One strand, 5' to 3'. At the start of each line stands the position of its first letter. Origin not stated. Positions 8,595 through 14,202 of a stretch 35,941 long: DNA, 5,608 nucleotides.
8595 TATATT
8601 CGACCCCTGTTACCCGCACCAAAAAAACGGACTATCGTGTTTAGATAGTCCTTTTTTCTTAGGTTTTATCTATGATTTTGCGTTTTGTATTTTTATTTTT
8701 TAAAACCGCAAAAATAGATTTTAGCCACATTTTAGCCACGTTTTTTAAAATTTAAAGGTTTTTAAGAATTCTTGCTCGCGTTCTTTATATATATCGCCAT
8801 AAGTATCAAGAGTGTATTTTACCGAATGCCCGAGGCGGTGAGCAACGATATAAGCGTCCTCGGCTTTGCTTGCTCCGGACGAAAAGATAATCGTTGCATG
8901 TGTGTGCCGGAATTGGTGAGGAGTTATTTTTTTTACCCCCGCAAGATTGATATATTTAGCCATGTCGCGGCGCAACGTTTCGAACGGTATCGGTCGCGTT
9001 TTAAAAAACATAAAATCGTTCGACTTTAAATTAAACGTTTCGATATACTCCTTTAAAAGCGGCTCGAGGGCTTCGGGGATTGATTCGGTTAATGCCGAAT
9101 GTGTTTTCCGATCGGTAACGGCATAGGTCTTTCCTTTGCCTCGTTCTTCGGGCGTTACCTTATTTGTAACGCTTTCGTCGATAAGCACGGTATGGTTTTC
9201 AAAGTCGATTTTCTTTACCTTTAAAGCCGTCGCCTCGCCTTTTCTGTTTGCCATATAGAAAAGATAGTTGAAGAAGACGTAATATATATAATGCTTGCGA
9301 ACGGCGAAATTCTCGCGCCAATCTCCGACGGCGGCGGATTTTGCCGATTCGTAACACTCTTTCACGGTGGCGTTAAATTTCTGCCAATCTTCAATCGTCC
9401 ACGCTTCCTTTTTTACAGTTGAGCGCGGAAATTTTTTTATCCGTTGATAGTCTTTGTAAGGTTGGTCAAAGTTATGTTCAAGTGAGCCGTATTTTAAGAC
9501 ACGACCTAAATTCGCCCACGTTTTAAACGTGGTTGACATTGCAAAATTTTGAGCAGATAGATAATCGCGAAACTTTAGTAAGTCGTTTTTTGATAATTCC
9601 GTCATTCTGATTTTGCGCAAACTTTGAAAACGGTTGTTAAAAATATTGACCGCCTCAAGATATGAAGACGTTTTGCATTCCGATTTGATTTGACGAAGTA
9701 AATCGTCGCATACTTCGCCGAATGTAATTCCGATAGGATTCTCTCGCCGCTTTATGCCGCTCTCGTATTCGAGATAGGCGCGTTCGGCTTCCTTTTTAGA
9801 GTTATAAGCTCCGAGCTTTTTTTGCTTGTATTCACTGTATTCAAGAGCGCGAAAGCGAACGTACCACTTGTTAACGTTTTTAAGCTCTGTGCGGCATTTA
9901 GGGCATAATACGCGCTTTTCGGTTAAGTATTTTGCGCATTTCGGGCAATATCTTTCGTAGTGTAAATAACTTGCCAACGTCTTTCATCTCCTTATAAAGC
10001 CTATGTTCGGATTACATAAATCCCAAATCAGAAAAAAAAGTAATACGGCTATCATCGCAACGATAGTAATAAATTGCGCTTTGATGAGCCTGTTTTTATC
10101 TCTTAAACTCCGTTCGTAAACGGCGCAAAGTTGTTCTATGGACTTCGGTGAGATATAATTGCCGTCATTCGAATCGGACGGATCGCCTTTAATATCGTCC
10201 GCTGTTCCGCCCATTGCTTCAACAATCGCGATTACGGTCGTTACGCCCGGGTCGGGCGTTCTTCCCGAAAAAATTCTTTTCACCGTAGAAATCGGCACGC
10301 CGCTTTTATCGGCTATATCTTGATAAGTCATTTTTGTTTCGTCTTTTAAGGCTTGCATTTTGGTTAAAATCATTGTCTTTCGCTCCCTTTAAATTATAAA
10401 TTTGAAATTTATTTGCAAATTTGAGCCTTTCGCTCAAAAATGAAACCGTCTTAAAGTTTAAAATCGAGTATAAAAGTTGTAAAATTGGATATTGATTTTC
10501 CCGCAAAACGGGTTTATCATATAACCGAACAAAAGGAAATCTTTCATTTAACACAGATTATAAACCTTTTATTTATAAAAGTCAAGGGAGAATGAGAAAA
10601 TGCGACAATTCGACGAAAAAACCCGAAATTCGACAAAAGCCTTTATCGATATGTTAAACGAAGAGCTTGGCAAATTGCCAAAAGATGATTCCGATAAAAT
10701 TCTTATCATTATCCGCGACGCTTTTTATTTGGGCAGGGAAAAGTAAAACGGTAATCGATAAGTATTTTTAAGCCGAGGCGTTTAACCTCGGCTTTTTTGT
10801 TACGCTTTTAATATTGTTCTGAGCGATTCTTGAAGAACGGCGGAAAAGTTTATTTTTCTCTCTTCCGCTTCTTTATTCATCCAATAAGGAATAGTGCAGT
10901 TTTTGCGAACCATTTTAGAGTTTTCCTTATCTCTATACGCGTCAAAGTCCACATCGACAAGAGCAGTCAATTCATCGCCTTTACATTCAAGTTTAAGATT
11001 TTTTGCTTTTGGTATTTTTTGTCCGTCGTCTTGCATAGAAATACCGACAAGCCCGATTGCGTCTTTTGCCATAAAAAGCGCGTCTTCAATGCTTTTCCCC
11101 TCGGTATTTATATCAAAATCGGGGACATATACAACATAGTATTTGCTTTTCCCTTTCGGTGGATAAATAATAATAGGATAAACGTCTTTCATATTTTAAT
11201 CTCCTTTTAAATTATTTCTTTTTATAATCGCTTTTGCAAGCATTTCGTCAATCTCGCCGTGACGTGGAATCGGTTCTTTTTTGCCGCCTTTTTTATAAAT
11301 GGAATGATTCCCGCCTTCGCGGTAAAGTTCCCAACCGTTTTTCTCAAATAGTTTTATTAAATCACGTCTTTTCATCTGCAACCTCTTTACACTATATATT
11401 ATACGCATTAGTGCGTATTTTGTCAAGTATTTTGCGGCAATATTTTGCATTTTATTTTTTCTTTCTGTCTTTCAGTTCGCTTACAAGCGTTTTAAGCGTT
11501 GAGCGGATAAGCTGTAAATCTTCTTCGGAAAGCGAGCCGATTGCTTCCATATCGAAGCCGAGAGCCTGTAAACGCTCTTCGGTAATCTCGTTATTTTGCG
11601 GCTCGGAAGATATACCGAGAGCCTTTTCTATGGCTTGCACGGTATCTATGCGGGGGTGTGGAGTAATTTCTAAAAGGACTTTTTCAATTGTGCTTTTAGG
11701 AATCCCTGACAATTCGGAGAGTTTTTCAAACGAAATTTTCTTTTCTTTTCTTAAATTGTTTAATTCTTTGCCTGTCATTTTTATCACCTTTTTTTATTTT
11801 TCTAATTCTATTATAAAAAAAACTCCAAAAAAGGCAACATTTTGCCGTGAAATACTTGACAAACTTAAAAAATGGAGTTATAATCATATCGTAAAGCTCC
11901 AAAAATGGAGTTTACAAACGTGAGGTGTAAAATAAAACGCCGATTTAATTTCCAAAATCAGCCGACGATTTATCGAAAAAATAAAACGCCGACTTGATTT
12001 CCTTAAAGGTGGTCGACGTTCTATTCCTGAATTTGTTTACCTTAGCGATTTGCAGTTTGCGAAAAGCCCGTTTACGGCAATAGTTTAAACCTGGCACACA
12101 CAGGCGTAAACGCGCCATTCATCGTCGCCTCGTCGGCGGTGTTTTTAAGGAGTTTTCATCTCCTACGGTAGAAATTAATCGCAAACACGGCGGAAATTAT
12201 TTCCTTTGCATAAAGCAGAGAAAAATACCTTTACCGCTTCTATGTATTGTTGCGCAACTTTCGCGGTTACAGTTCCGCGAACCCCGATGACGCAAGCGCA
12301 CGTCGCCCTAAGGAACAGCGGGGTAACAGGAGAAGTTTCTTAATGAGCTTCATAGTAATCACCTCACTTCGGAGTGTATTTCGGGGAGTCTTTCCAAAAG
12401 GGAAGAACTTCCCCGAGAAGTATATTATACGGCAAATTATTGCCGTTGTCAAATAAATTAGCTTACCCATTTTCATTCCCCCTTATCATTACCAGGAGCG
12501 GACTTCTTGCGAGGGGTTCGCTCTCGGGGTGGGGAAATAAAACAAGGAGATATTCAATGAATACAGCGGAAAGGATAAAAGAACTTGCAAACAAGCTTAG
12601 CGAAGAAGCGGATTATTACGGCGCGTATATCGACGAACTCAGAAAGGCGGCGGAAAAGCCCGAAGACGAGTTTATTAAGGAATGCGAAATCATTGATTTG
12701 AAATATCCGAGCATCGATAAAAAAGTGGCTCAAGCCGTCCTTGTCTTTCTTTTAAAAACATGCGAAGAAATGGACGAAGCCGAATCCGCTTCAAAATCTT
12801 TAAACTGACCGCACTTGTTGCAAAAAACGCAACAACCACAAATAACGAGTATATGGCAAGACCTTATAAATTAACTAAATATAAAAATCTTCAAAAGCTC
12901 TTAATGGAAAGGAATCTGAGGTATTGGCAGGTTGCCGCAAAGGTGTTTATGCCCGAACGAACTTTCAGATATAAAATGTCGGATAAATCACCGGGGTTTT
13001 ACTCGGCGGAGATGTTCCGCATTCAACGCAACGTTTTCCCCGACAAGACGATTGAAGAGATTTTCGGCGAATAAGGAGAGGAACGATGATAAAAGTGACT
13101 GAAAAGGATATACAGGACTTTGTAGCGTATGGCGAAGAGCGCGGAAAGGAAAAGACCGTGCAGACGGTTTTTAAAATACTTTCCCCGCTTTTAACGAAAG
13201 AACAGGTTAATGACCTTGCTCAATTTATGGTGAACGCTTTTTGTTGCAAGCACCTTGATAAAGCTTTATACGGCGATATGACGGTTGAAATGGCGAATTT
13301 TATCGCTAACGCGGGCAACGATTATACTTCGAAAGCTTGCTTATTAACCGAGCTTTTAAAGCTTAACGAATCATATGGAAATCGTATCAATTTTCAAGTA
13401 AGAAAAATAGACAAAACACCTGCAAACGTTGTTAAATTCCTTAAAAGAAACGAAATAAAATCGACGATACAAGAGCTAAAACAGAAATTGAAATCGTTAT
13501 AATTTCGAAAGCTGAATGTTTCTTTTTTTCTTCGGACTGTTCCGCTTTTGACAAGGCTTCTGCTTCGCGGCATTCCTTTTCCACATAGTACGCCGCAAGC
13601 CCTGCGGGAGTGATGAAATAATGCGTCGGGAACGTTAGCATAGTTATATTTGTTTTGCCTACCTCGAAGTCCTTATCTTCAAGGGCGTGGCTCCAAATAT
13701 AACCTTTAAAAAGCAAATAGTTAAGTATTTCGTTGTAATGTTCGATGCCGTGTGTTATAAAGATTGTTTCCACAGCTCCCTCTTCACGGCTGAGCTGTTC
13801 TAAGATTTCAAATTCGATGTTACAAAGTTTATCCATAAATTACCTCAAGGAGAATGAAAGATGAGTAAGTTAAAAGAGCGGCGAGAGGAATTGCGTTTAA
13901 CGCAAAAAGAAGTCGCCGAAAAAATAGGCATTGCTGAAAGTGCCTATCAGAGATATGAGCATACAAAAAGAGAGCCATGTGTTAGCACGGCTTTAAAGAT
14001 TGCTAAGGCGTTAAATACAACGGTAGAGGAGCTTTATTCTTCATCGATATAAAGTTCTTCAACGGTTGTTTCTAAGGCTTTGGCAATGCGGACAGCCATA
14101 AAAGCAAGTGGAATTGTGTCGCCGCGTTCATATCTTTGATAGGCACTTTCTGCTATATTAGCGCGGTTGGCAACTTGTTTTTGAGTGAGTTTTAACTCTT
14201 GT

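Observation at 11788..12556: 769-bp locus with no credible long ORF and face-to-face consensus promoters: candidate ~400-490-nt structured antisense RNA opposite a ~665-nt early leader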

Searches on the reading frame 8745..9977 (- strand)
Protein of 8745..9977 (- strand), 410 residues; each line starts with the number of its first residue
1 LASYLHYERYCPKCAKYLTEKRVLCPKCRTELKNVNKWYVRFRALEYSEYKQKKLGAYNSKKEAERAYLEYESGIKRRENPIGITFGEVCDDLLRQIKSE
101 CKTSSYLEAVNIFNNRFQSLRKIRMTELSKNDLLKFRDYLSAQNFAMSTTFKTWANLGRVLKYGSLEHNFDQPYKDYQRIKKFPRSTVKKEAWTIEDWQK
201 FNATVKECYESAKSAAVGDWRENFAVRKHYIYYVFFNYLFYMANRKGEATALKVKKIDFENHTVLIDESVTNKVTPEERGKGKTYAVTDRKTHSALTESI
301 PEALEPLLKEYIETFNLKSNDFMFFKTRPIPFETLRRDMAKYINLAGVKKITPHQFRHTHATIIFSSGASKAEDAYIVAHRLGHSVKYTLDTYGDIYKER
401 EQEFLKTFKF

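Call 11: search_protein_families(library=pfam, proteins=[window:8745-9977:-], max_evalue=0.01)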
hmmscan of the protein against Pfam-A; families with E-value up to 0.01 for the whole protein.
window:8745-9977:- (410 aa): 4 families
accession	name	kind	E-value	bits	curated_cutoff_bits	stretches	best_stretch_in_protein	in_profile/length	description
PF00589.27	Phage_integrase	-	9.6e-15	55.2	27.1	1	233-398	25-170/172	Phage integrase family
PF14659.12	Phage_int_SAM_3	-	0.0034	18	22.6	0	85-140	1-57/58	Phage integrase, N-terminal SAM-like domain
PF13248.11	Zn_ribbon_3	-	0.0081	16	27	0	8-28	2-22/26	zinc-ribbon domain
PF18912.6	DZR_2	-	0.0086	16.3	27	0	9-35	8-34/56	Double zinc ribbon domain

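Call 43: find_related_loci(query=window:8745-9977:-, collection=genome_contigs, flank=7000)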
Query window:8745-9977:- (410 aa) in genome_contigs; peptide patterns used: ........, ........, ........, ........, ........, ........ (x = any residue, [..] = any of these).
106 stretches matched a pattern; 1 encode a relative of the query (tblastn E <= 1e-3); 1 distinct loci.
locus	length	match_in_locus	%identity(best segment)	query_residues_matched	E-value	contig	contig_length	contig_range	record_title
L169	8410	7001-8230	99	1-410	0e+0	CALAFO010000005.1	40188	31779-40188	MAG TPA_asm: uncultured Clostridia bacterium isolate SRR1747041_bin.2_CONCOCT_v1.1_MAG genome assembly, contig: ERZ80827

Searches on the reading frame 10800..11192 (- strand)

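Call 11: search_protein_families(library=pfam, proteins=[window:10800-11192:-], max_evalue=0.01)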
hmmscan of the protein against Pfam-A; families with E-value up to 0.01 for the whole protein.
window:10800-11192:- (130 aa): 1 family
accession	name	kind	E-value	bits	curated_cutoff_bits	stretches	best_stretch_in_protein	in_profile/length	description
PF15919.11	HicB_lk_antitox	-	1.5e-08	35.3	27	1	5-107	1-102/123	HicB_like antitoxin of bacterial toxin-antitoxin system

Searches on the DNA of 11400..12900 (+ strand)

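Call 4: search_rna_families(source=window, start=11700, end=12650, threshold=evalue, max_evalue=10, show_alignments=3)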
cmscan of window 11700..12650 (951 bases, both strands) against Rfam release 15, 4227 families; matches with E-value up to 10: 5.
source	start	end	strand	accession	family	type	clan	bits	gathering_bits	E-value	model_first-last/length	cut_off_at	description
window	11980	12300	-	RF02986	FuFi-1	Gene; sRNA;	-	77.7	59.6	1.3e-16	1-175/175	no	FuFi-1 RNA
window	11775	11851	-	RF00403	SNORA41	Gene; snRNA; snoRNA; HACA-box;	-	18.6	80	2.9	1-133/133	no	Small nucleolar RNA SNORA41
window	11786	11835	-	RF04239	mir-4679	Gene; miRNA;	-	16.2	88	7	1-75/75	no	mir-4679 microRNA precursor family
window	11725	11750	-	RF04357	Plastid-ndhA-ndhB-2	Intron;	CL00155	15.7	53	2.2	1-41/41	no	Plastid-ndhA-ndhB-2 group II-D5 intron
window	11946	11995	-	RF01824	RUF20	Gene;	-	10.3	60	9.6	1-425/425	no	RNA of unknown function 20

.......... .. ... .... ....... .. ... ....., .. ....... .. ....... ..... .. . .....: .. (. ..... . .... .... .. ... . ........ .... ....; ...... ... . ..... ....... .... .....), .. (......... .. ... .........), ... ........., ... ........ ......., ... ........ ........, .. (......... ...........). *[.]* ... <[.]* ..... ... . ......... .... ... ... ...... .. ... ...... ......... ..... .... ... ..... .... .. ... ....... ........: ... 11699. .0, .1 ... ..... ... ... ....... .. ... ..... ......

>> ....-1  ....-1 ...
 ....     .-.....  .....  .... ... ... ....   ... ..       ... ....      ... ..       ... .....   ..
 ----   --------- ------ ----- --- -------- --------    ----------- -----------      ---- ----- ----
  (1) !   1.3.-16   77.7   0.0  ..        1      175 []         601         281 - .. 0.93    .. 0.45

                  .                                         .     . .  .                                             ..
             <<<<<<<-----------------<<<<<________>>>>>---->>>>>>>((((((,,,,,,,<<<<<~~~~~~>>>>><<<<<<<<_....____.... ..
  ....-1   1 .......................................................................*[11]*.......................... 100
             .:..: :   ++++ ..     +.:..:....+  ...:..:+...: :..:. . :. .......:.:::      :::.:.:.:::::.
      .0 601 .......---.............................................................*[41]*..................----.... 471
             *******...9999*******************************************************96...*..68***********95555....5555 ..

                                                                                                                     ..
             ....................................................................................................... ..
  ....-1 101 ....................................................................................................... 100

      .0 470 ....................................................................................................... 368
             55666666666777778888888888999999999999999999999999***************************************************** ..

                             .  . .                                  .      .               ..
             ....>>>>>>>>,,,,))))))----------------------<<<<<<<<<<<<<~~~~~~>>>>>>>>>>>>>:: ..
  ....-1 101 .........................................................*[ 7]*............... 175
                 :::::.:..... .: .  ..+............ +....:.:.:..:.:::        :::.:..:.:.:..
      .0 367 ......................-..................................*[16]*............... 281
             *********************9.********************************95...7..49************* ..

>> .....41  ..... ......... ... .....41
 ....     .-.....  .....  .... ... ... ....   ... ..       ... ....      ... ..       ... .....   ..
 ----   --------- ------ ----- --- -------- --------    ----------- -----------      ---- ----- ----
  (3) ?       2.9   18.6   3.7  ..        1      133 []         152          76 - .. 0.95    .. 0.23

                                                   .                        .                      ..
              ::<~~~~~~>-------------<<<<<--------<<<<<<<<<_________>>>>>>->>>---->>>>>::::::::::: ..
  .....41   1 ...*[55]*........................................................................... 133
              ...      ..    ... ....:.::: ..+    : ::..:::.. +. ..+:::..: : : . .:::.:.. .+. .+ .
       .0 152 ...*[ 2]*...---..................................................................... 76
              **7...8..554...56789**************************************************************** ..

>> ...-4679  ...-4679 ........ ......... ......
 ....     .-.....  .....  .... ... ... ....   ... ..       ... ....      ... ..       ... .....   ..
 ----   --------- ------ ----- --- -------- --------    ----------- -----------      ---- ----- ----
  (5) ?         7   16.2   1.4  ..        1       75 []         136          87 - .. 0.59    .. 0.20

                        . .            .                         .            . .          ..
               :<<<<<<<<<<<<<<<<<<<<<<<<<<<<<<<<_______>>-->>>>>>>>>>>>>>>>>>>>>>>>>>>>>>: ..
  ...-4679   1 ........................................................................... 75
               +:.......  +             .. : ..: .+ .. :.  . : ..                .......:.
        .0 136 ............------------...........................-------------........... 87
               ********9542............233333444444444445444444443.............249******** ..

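Call 7: search_dna_similar(query=window:11400-12900:+, collection=phages, mode=distant, max_rows=30)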
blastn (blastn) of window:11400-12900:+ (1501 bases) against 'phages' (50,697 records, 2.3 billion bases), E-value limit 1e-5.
No match.

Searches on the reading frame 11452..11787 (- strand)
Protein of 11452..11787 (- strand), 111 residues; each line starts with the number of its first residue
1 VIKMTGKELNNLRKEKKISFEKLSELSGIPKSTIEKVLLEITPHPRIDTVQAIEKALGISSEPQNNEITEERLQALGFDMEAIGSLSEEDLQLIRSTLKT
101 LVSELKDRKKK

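Call 11: search_protein_families(library=pfam, proteins=[window:11452-11787:-], max_evalue=0.01)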
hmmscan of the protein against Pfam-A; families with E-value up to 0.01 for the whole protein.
window:11452-11787:- (111 aa): 5 families
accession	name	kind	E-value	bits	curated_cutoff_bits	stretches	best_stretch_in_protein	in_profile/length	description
PF01381.28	HTH_3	-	1.3e-07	32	23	1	11-61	3-52/55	Helix-turn-helix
PF13443.12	HTH_26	-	2.1e-05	25.1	22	1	9-60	2-53/63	Cro/C1-type HTH DNA-binding domain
PF13560.12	HTH_31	-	0.00043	21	27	1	6-60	3-57/64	Helix-turn-helix domain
PF12844.13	HTH_19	-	0.00082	19.7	30.2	1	6-60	1-54/64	Helix-turn-helix domain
PF05225.22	HTH_psq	-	0.0094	16.1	20.4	0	15-42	14-41/45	helix-turn-helix, Psq domain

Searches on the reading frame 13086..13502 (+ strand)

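Call 11: search_protein_families(library=pfam, proteins=[window:13086-13502:+], max_evalue=0.01)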
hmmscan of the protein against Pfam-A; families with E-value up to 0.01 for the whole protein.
window:13086-13502:+ (138 aa): 1 family
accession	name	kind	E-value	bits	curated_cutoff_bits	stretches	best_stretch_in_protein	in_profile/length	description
PF00434.23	VP7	-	0.0051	16.4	25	1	38-87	162-211/336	Glycoprotein VP7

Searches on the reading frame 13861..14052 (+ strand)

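Call 11: search_protein_families(library=pfam, proteins=[window:13861-14052:+], max_evalue=0.01)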
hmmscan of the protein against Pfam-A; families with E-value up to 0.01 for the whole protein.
window:13861-14052:+ (63 aa): 8 families
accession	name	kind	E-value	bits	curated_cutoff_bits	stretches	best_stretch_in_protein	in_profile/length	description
PF01381.28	HTH_3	-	7.6e-16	58.3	23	1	4-58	1-55/55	Helix-turn-helix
PF13560.12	HTH_31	-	3.2e-09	37.4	27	1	4-58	6-61/64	Helix-turn-helix domain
PF12844.13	HTH_19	-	1.6e-08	34.7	30.2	1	3-59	3-59/64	Helix-turn-helix domain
PF13443.12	HTH_26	-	2e-07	31.6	22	1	3-59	1-58/63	Cro/C1-type HTH DNA-binding domain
PF15731.11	MqsA_antitoxin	-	7.8e-05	23.2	30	1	5-51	75-120/131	Antitoxin component of bacterial toxin-antitoxin system, MqsA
PF20432.4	Xre-like-HTH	-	0.0016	19.1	25.8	1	9-36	20-46/63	Antitoxin Xre-like helix-turn-helix domain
PF13744.12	HTH_37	-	0.003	17.8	27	1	1-37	20-56/80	Helix-turn-helix domain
PF13412.12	HTH_24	-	0.004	17.1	21.9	1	12-32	17-37/48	Winged helix-turn-helix DNA-binding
